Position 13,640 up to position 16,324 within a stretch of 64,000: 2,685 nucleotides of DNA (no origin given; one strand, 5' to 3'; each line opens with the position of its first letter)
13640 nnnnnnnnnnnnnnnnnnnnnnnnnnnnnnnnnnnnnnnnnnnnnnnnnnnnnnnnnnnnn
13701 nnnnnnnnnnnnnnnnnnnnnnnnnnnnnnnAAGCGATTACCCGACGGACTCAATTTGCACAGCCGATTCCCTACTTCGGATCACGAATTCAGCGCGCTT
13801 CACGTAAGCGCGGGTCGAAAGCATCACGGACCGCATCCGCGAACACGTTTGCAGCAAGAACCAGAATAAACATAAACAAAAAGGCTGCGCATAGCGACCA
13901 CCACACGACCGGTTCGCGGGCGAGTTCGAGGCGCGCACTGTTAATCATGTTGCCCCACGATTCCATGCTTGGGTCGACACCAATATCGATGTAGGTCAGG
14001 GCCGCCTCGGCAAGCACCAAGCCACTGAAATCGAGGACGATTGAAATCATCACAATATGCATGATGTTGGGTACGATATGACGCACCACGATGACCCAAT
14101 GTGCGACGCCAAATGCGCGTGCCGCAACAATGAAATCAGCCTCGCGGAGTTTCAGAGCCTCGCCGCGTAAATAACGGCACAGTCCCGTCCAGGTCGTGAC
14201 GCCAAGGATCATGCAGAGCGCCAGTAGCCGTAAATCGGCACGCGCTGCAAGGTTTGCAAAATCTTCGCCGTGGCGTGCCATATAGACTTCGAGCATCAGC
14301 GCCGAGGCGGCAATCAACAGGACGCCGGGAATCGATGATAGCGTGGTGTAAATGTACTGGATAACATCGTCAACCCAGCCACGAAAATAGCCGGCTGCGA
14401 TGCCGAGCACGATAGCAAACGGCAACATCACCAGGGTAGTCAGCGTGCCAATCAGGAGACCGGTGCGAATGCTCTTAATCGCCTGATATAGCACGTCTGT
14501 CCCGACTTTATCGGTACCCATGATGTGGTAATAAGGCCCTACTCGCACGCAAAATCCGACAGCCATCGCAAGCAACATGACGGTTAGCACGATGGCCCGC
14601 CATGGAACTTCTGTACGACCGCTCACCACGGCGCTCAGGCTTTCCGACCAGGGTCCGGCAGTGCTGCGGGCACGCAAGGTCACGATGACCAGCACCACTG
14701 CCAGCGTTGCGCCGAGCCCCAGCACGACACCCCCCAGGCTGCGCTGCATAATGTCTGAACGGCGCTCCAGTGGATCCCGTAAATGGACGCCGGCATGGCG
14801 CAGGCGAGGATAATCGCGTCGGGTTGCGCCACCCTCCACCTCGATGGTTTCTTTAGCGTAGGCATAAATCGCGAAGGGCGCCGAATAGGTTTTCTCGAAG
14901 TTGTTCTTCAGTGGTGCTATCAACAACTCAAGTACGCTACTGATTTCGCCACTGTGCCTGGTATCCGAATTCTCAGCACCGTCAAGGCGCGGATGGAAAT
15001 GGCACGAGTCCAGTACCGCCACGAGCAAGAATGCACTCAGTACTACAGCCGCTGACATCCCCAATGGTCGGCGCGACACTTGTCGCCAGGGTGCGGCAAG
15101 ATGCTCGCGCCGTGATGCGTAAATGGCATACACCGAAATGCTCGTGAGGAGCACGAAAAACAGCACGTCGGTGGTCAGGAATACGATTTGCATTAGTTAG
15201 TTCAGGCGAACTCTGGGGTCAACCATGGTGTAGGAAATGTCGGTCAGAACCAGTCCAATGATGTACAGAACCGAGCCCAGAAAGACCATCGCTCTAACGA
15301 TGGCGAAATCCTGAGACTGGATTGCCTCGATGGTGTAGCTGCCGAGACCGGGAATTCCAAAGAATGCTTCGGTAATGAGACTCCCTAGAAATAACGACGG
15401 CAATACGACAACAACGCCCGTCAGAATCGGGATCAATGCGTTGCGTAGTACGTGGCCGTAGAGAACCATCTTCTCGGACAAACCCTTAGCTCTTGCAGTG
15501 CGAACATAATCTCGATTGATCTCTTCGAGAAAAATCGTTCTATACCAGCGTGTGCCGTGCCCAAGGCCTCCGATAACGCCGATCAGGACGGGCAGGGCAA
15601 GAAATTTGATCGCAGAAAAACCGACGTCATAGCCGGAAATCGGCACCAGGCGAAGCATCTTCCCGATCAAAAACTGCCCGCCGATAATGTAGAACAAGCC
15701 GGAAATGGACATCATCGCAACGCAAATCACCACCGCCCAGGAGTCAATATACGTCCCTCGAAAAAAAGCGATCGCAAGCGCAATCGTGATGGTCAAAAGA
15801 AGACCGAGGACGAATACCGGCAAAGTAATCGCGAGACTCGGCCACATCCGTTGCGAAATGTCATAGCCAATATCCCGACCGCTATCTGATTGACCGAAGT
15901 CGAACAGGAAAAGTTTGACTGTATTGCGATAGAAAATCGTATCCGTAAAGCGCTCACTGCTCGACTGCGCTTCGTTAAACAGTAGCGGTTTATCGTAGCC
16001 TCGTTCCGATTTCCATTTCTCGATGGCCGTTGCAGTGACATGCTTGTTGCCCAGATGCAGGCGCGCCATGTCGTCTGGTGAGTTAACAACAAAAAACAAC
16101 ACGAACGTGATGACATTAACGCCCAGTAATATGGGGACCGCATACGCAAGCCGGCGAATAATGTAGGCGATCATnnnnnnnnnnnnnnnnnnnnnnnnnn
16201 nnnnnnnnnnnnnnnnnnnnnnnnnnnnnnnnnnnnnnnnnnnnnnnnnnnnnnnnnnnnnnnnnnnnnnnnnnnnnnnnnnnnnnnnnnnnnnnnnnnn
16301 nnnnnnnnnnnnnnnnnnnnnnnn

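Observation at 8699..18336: Beta-oxidation gene pair (fadI/fadJ-like) embedded inside a yejABEF-like peptide ABC importer operon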

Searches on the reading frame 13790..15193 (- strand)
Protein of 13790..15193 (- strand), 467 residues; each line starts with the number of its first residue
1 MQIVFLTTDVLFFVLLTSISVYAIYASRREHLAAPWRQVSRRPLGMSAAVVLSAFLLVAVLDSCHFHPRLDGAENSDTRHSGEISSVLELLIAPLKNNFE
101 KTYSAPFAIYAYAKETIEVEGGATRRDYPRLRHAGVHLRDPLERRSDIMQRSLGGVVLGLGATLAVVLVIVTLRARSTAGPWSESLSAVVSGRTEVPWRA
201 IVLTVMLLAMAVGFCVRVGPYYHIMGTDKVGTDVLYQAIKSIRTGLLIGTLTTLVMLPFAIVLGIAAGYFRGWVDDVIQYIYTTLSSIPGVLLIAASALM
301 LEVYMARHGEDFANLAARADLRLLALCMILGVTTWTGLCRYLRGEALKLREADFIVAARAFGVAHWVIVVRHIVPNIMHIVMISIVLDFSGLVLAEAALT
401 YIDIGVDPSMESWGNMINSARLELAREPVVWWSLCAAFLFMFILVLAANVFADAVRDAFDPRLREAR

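Call 3: search_protein_families(library=pfam, proteins=[window:13790-15193:-])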
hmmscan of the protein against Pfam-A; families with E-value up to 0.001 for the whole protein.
window:13790-15193:- (467 aa): 1 family
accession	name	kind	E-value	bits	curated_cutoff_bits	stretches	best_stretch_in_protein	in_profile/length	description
PF00528.27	BPD_transp_1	-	8.5e-25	88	26.4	1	260-464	1-183/184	Binding-protein-dependent transport system inner membrane component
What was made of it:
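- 13790..15193 (-): Permease C (DppC/OppC-type), 467 aa, with an N-terminal extension of about 220 aa. PF00528 at residues 260-464 (call 3).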

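Call 4: search_protein_families(library=ncbifam, proteins=[window:13790-15193:-])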
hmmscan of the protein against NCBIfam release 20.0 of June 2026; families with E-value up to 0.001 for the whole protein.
window:13790-15193:- (467 aa): 20 families
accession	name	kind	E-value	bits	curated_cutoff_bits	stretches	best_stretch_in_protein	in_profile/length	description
NF045476.1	Opp4C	equivalog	4.7e-50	170.4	350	1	223-462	57-278/278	oligopeptide ABC transporter permease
NF045473.1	Opp1C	equivalog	1.6e-35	122.9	350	1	222-463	47-267/267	nickel/cobalt ABC transporter permease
NF045474.1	Opp2C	equivalog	1.8e-35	122.7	300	2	323-460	102-236/236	nickel transporter permease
NF045475.1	Opp3C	equivalog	1.4e-34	119.7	450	1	222-464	107-328/328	oligopeptide ABC transporter permease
NF011662.0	PRK15082.1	equivalog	1.8e-29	103.1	484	1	221-464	79-301/303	glutathione ABC transporter permease GsiD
TIGR02790.1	nickel_nikC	equivalog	1.2e-28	100.4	358.45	1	222-460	41-258/258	nickel ABC transporter permease subunit NikC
NF008160.0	PRK10913.1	equivalog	9.8e-27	94.2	483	1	218-464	74-299/300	dipeptide ABC transporter permease DppC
NF007738.0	PRK10417.1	equivalog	3.1e-26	92.5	335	1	222-465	51-273/277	nickel ABC transporter permease subunit NikC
NF011935.0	PRK15406.1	equivalog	4e-25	89.2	433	1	223-463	82-301/302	oligopeptide ABC transporter permease OppC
NF047573.1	opine_perm_CntC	exception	1.4e-24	86.9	440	1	221-463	50-271/271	staphylopine uptake ABC transporter permease subunit CntC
NF007376.0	PRK09881.1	equivalog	9.6e-23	80.6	434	1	222-463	73-293/298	D,D-dipeptide ABC transporter permease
NF043080.1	MMSYN1_0166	equivalog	3.7e-20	72.1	370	1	223-462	83-304/307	oligopeptide ABC transporter permease OppC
NF011596.0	PRK15021.1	subfamily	1.8e-16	60.1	439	1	223-462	121-338/341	microcin C ABC transporter permease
NF011691.0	PRK15111.1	equivalog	2.6e-12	46.9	379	1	219-459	72-291/296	putrescine export ABC transporter permease SapC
NF045470.1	Opp2B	equivalog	3.6e-12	46.1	350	1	232-464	81-300/300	nickel ABC transporter permease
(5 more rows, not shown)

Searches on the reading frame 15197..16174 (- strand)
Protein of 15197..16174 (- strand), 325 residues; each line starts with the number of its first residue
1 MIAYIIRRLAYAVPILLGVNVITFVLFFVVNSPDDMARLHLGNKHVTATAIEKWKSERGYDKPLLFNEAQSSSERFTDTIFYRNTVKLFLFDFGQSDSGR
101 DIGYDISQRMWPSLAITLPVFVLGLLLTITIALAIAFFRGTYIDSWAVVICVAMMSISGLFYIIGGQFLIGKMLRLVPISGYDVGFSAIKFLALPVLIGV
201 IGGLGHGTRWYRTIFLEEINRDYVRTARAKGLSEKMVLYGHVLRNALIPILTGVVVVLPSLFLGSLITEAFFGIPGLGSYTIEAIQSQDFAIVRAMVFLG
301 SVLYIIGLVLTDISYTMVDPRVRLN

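Call 3: search_protein_families(library=pfam, proteins=[window:15197-16174:-])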
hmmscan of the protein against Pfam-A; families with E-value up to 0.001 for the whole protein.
window:15197-16174:- (325 aa): 2 families
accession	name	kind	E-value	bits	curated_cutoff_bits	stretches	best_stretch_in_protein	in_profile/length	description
PF00528.27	BPD_transp_1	-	2.1e-31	109.5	26.4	1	129-323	2-183/184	Binding-protein-dependent transport system inner membrane component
PF19300.4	BPD_transp_1_N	-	7.1e-08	33.1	23.8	1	1-66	1-63/114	Binding-prot-dependent transport system membrane comp, N-term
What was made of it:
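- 15197..16174 (-): Permease B (DppB/OppB-type), 325 aa. PF00528 + PF19300 (call 3).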

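Call 4: search_protein_families(library=ncbifam, proteins=[window:15197-16174:-])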
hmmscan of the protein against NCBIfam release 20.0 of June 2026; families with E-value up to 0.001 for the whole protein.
window:15197-16174:- (325 aa): 19 families
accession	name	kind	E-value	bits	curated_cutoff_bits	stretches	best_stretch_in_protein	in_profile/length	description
NF045470.1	Opp2B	equivalog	6.4e-45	153.6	350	1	8-323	1-300/300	nickel ABC transporter permease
NF045471.1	Opp3B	equivalog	2e-41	142.4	480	1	1-324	1-304/308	oligopeptide ABC transporter permease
NF045469.1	Opp1B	equivalog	2.6e-41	142.1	380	1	1-323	1-307/307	nickel/cobalt ABC transporter permease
NF045472.1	Opp4B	equivalog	1.7e-39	136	450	1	1-323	1-319/319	oligopeptide ABC transporter permease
NF011661.0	PRK15081.1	equivalog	4.4e-39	134.8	463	1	1-324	1-305/306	glutathione ABC transporter permease GsiC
TIGR02789.1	nickel_nikB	equivalog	1.1e-38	133.4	447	1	1-323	1-307/314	nickel ABC transporter permease subunit NikB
NF007677.0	PRK10352.1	equivalog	4.4e-35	121.3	433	1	1-324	1-308/314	nickel ABC transporter permease subunit NikB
NF008161.0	PRK10914.1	equivalog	3.8e-30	105.2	590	2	170-323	182-336/339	dipeptide ABC transporter permease DppB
NF011712.0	PRK15133.1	subfamily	2.4e-27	95.8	445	1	79-323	101-360/364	microcin C ABC transporter permease YejB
NF043081.1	MMSYN1_0165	equivalog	1.6e-26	93.2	350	1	101-325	166-387/388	oligopeptide ABC transporter permease OppB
NF007008.0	PRK09471.1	equivalog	2.5e-23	83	388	1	1-323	1-305/306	oligopeptide ABC transporter permease OppB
NF011690.0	PRK15110.1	equivalog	7.7e-21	74.8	432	1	118-320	121-311/321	putrescine export ABC transporter permease SapB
NF045474.1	Opp2C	equivalog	1.8e-05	24.5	300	0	208-256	118-166/236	nickel transporter permease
NF045476.1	Opp4C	equivalog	2.6e-05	23.6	350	1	94-258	60-206/278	oligopeptide ABC transporter permease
NF008160.0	PRK10913.1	equivalog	5.1e-05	22.8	483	1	91-256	79-225/300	dipeptide ABC transporter permease DppC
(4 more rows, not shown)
